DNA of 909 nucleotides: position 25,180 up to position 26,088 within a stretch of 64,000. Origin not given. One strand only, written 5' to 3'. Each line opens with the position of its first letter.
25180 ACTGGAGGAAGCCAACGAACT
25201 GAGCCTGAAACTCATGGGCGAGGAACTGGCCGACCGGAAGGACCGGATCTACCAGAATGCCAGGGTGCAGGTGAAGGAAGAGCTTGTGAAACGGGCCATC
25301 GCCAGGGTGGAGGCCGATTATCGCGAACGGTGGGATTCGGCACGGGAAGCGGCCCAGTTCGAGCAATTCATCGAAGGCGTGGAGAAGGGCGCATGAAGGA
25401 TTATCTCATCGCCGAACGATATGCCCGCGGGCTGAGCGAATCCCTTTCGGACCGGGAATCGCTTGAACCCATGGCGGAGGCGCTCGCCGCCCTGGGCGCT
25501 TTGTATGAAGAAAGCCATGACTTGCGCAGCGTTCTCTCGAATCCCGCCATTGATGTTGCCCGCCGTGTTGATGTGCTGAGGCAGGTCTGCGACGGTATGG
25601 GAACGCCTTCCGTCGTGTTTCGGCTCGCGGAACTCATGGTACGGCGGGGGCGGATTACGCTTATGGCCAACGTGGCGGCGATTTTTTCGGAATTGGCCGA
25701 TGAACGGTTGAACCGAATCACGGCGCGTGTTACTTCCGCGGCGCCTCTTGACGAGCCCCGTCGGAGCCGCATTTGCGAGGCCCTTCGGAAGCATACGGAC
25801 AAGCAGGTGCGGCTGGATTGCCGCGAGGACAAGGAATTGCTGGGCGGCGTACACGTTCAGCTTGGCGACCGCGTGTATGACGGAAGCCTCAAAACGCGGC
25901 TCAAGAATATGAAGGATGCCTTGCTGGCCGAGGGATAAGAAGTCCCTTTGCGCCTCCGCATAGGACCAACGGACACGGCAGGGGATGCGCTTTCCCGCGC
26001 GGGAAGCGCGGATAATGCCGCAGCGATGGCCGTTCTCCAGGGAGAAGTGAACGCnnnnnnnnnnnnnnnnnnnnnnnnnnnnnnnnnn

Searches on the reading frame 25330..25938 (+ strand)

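Call 75: search_protein_families(library=pfam, proteins=[window:25330-25938:+], max_evalue=1)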
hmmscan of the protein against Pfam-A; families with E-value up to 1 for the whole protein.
window:25330-25938:+ (202 aa): 1 family
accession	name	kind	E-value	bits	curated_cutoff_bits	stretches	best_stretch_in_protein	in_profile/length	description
PF00213.23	OSCP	-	1.3e-41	143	22.3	1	27-198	1-172/172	ATP synthase delta (OSCP) subunit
